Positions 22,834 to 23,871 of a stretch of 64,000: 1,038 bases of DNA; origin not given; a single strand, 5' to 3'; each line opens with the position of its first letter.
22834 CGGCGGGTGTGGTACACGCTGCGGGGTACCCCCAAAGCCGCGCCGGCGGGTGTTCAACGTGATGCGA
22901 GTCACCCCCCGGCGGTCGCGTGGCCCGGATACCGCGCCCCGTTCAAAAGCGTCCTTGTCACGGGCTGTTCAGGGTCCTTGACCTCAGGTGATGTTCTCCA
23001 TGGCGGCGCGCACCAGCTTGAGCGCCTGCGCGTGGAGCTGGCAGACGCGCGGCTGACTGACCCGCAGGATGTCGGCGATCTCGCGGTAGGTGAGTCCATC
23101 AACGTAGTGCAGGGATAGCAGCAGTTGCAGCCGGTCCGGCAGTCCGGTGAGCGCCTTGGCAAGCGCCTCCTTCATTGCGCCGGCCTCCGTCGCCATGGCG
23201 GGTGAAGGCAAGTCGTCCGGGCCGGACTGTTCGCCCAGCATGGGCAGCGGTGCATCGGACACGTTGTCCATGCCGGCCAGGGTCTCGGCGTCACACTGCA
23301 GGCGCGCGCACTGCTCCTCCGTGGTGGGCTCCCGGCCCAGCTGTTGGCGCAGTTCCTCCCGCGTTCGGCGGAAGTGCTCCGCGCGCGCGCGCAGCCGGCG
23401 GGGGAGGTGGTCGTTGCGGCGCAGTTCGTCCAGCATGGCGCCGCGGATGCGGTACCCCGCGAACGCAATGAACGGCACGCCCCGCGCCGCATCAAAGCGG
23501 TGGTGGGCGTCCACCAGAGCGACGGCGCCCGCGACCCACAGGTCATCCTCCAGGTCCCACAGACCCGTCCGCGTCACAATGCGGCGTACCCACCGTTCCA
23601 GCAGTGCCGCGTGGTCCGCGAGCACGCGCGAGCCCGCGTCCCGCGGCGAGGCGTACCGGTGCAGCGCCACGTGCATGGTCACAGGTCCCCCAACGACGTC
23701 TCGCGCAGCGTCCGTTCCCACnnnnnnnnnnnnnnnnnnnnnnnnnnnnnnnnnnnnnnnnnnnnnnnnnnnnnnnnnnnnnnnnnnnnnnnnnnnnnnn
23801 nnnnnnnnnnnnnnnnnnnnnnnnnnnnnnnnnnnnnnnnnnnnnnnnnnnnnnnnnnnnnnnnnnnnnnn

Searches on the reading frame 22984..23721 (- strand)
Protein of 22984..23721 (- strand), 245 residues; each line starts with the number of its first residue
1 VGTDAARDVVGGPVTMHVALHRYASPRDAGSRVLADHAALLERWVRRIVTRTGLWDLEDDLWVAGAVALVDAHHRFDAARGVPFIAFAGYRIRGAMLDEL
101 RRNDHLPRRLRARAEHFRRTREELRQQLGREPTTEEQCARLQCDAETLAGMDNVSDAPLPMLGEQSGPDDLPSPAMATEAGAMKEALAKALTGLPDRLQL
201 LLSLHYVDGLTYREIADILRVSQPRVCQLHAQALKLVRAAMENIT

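Call 7: search_protein_families(library=pfam, proteins=[window:22984-23721:-], max_evalue=0.01)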
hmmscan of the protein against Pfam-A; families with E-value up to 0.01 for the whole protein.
window:22984-23721:- (245 aa): 6 families
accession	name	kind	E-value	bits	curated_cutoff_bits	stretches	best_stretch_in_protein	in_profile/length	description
PF04545.22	Sigma70_r4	-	4e-12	45.9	24.1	1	190-238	1-49/50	Sigma-70, region 4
PF08281.18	Sigma70_r4_2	-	3.5e-09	36.6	25.7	1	185-235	2-52/54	Sigma-70, region 4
PF04542.20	Sigma70_r2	-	9.9e-08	32.1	24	1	36-104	4-69/71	Sigma-70 region 2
PF13384.12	HTH_23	-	0.00011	22.3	24.6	1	204-230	12-38/50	Homeodomain-like domain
PF04539.22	Sigma70_r3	-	0.0008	19.9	25.3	1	118-142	7-31/78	Sigma-70 region 3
PF07638.17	Sigma70_ECF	-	0.0038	17.6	21.1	1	180-241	123-179/185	ECF sigma factor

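Call 8: search_protein_families(library=ncbifam, proteins=[window:22984-23721:-], max_evalue=0.001)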
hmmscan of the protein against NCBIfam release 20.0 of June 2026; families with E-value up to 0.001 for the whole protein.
window:22984-23721:- (245 aa): 55 families (the best 25 are shown)
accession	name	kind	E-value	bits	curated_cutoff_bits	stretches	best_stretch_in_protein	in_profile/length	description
TIGR02479.1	FliA_WhiG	subfamily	1.4e-47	162.3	189.6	1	34-241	2-223/224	FliA/WhiG family RNA polymerase sigma factor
NF005413.0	PRK06986.1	subfamily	1.4e-41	143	201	1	30-243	15-238/241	RNA polymerase sigma factor FliA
NF004935.0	PRK06288.1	equivalog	2.7e-32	112.5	343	2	59-148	64-153/270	RNA polymerase sigma factor WhiG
NF005809.0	PRK07670.1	equivalog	5.4e-31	108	326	2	27-146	22-141/255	FliA/WhiG family RNA polymerase sigma factor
NF004572.0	PRK05911.1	equivalog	3.5e-24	85.6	378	2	57-151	52-146/257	RNA polymerase sigma factor sigma-28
TIGR02937.1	sigma70-ECF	superfamily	3.5e-24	85.3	42.9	1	37-239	10-163/165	sigma-70 family RNA polymerase sigma factor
NF009091.0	PRK12427.1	equivalog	1.1e-23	84.1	339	1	31-239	18-229/233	FliA/WhiG family RNA polymerase sigma factor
TIGR02980.1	SigBFG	subfamily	6.4e-23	81.6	234.35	1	32-241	7-226/227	SigB/SigF/SigG family RNA polymerase sigma factor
NF005514.0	PRK07122.1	subfamily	6.8e-18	64.8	372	1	57-242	66-264/264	RNA polymerase sigma factor SigF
TIGR02885.1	spore_sigF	equivalog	1.9e-14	54.1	321.45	1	28-240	11-230/231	RNA polymerase sporulation sigma factor SigF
NF006071.0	PRK08215.1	equivalog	6.2e-14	52.2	372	1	58-240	64-256/258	RNA polymerase sporulation sigma factor SigG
NF004052.0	PRK05572.1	subfamily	6.2e-14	52.1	311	1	38-242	42-251/252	SigF/SigG family RNA polymerase sporulation sigma factor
NF005644.0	PRK07408.1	subfamily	2.1e-13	50.5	261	1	59-146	56-146/258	RNA polymerase sigma factor SigF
TIGR02997.1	Sig70-cyanoRpoD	subfamily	5.6e-12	45.5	384.5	1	60-238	103-298/298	RNA polymerase sigma factor, RpoD/SigA family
TIGR02850.1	spore_sigG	equivalog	1.7e-11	44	457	1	56-238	59-251/254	RNA polymerase sporulation sigma factor SigG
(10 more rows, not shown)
